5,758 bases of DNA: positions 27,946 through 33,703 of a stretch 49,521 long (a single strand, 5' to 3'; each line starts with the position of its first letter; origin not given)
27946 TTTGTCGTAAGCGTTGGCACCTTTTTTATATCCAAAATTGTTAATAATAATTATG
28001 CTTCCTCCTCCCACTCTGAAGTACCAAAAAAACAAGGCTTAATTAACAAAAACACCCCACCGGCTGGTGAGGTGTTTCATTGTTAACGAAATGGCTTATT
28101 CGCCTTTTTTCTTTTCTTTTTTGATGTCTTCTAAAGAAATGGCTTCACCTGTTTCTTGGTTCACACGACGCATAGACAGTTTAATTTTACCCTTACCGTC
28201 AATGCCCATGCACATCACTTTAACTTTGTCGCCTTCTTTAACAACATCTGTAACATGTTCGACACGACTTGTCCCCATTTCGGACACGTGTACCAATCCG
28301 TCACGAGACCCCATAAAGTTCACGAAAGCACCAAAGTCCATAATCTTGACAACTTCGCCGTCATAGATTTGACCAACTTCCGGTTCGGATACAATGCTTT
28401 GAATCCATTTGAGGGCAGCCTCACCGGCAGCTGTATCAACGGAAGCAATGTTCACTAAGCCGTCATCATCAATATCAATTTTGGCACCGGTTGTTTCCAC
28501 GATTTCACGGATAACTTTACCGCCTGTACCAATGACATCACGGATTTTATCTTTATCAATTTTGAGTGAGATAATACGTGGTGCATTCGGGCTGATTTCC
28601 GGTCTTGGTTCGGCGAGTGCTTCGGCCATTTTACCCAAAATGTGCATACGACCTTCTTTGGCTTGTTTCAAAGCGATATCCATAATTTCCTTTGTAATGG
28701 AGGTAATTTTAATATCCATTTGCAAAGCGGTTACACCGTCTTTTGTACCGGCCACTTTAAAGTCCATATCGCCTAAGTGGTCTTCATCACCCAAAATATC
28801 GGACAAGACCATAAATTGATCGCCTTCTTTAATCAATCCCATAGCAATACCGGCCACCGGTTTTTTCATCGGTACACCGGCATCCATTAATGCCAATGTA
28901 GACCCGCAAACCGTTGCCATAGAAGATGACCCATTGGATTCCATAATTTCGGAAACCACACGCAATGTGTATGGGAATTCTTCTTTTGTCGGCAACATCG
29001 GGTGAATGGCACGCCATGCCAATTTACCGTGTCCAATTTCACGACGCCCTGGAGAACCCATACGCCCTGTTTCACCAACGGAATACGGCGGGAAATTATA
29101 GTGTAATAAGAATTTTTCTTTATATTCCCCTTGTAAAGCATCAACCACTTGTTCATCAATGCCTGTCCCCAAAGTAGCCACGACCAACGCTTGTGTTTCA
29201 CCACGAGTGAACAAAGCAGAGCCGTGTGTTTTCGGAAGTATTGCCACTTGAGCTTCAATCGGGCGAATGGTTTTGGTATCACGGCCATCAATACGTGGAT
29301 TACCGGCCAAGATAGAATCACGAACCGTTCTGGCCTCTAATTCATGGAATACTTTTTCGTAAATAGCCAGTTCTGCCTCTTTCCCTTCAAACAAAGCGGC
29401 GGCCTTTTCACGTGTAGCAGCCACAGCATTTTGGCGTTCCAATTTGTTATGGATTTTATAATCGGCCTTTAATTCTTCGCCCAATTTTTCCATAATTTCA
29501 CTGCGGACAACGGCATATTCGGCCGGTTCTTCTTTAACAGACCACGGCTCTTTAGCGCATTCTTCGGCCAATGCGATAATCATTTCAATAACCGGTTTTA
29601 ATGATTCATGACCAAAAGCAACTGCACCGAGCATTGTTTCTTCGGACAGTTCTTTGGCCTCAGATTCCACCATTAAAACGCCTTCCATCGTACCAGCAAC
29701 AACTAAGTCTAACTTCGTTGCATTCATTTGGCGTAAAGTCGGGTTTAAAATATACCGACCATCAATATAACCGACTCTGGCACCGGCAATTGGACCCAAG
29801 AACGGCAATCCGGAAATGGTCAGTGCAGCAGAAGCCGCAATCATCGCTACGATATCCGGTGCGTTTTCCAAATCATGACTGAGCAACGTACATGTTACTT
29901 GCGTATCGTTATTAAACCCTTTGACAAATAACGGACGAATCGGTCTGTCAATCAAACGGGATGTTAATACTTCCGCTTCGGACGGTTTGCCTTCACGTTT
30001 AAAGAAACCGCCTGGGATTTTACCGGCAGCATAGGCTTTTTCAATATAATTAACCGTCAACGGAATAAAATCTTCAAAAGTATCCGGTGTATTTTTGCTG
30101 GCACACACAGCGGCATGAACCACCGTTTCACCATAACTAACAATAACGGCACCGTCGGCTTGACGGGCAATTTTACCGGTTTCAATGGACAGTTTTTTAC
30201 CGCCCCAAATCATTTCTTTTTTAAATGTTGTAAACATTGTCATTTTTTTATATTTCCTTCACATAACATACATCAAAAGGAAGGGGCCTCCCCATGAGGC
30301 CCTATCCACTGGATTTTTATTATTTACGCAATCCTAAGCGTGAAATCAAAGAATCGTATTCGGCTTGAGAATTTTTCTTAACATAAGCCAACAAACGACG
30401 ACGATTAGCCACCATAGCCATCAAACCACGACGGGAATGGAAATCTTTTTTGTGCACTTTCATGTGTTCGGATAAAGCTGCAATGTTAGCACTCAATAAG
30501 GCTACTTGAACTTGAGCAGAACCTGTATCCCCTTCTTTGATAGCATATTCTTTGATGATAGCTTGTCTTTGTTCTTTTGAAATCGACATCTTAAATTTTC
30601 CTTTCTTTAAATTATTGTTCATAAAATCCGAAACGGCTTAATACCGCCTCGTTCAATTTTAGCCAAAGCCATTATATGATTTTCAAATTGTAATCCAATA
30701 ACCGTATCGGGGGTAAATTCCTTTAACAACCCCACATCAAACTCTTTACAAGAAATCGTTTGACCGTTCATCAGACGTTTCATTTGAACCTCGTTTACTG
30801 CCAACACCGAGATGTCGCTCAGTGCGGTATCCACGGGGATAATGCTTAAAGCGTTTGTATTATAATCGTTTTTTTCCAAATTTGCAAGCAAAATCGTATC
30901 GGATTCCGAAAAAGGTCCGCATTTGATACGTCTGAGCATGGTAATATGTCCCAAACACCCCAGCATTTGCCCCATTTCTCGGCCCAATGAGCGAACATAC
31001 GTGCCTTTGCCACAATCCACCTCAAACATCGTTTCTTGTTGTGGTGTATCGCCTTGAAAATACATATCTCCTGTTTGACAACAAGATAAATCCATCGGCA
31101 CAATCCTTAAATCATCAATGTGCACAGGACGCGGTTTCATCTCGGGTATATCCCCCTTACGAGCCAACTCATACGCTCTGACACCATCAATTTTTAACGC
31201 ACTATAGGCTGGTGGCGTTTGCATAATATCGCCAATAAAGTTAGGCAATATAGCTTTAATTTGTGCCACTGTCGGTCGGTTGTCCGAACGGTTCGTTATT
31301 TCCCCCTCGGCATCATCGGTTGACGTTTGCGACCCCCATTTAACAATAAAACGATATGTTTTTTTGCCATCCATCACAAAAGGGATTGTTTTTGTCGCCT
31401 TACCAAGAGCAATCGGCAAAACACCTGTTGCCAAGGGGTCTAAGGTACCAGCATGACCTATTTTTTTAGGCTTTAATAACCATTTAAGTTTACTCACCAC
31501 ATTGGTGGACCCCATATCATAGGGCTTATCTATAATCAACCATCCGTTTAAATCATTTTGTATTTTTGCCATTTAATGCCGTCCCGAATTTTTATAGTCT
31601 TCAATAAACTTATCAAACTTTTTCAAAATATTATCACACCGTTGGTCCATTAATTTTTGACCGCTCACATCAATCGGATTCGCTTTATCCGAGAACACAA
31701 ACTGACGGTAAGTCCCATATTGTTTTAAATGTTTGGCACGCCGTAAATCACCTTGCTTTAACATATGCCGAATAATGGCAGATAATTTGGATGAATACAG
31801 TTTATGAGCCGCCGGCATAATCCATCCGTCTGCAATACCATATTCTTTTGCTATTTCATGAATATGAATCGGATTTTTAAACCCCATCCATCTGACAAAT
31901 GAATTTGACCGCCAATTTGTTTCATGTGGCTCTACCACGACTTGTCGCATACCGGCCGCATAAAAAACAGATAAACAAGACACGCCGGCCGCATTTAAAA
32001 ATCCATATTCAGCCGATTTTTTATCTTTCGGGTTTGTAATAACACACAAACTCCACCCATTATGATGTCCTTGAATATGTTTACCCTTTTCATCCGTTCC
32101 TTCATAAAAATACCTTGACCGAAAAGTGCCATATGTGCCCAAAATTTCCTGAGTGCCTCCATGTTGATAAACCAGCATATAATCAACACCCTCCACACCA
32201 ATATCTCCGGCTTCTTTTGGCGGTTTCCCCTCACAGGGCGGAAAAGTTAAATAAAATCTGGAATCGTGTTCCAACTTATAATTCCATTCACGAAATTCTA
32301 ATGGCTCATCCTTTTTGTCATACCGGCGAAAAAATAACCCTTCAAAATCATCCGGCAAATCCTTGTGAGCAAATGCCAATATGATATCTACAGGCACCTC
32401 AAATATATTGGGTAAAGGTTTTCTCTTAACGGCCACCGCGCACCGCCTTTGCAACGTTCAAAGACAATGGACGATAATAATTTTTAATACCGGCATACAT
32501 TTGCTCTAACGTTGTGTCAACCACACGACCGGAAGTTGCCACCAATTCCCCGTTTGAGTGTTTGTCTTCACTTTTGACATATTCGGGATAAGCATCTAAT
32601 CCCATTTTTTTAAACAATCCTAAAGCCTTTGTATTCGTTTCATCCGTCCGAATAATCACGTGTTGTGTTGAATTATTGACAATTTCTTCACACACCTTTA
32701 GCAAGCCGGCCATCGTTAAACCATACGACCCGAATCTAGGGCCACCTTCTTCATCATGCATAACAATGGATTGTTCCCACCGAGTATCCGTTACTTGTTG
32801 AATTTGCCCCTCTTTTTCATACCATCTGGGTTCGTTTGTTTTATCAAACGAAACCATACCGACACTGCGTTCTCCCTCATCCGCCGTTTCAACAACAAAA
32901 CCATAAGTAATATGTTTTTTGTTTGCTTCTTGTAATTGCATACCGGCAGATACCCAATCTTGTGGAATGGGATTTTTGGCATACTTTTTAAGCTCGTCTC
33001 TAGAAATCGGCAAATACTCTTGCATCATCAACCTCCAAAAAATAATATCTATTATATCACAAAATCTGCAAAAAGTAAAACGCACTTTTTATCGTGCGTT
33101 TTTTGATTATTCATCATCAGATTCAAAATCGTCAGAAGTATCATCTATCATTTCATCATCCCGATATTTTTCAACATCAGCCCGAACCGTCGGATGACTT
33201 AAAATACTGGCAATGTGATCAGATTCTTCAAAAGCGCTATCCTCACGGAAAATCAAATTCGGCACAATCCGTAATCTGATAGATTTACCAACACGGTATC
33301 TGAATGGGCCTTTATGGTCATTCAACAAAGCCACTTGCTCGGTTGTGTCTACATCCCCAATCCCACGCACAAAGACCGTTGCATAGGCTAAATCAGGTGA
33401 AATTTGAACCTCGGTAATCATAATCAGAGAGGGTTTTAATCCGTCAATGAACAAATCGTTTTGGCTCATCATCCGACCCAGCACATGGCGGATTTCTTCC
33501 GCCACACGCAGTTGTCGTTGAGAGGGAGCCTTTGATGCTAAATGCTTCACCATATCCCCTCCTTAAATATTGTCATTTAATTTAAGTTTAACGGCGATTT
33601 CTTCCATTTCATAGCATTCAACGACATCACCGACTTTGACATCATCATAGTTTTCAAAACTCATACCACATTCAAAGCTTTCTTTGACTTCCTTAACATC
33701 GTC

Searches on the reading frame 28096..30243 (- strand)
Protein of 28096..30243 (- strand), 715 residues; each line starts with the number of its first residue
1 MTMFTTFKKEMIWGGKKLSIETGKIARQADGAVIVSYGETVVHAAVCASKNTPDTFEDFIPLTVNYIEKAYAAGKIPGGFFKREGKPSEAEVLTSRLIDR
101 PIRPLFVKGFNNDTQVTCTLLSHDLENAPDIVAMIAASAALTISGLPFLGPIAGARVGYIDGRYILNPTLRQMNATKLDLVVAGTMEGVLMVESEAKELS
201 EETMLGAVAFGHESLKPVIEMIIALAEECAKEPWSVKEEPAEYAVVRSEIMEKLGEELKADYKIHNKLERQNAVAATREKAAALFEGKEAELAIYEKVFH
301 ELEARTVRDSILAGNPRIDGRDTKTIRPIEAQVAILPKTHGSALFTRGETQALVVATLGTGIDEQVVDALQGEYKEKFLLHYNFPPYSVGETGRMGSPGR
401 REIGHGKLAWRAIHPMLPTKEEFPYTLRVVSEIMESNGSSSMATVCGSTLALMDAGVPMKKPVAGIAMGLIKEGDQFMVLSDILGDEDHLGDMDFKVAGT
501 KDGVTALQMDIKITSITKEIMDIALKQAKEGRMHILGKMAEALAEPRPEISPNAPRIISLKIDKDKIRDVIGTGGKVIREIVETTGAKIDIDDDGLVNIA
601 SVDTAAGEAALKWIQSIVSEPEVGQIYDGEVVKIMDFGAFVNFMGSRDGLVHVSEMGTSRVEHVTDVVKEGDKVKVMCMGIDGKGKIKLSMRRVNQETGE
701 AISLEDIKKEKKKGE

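Call 14: search_protein_families(library=pfam, proteins=[window:28096-30243:-], max_evalue=0.001)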
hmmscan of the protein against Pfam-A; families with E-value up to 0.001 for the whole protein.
window:28096-30243:- (715 aa): 5 families
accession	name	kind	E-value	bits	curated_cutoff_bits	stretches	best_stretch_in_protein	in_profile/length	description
PF01138.27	RNase_PH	-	2.9e-60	202.8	25.5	2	16-147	3-130/130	3' exoribonuclease family, domain 1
PF03725.20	RNase_PH_C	-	1.4e-24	86.2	20.8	2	150-213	1-66/67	3' exoribonuclease family, domain 2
PF00575.29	S1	-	4.4e-15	56.3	22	1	620-692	1-74/74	S1 RNA binding domain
PF03726.19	PNPase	-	4.6e-14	53.1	24.6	1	247-322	3-81/81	Polyribonucleotide nucleotidyltransferase, RNA binding domain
PF00013.35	KH_1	-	1.8e-10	40.8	21.5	1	558-615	2-65/66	KH domain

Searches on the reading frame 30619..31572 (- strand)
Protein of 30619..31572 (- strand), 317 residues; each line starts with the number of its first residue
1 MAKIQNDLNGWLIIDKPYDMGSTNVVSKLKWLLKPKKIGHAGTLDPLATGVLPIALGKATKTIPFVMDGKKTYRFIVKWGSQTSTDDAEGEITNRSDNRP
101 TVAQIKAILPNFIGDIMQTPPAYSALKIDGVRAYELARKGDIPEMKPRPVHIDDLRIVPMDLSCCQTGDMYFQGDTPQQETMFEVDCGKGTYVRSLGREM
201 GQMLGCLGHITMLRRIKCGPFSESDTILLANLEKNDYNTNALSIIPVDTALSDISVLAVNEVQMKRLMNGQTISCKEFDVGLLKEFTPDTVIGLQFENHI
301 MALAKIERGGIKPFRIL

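Call 14: search_protein_families(library=pfam, proteins=[window:30619-31572:-], max_evalue=0.001)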
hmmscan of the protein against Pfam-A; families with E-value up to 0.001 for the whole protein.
window:30619-31572:- (317 aa): 2 families
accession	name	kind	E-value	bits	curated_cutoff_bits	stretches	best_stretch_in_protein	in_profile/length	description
PF01509.24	TruB_N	-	2.7e-50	171.1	27.3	1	30-193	1-149/149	TruB family pseudouridylate synthase (N terminal domain)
PF16198.10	TruB_C_2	-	8e-11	42.4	29.3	1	194-251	1-65/66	tRNA pseudouridylate synthase B C-terminal domain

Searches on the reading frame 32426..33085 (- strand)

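Call 14: search_protein_families(library=pfam, proteins=[window:32426-33085:-], max_evalue=0.001)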
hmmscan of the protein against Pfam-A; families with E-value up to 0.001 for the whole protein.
window:32426-33085:- (219 aa): 1 family
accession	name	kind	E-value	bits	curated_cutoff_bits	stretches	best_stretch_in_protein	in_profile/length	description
PF13302.13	Acetyltransf_3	-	0.00084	20.5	25.4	0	30-163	22-137/138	Acetyltransferase (GNAT) domain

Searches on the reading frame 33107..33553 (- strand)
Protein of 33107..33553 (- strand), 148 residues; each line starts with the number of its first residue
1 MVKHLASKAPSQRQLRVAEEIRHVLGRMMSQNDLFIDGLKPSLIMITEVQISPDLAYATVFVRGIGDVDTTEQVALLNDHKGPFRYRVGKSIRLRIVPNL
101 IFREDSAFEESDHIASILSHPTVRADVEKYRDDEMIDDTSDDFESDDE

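Call 14: search_protein_families(library=pfam, proteins=[window:33107-33553:-], max_evalue=0.001)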
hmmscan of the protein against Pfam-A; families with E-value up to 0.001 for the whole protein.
window:33107-33553:- (148 aa): 1 family
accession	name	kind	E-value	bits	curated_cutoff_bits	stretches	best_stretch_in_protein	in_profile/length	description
PF02033.23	RBFA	-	8.4e-22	77.9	34.7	1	13-118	1-105/105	Ribosome-binding factor A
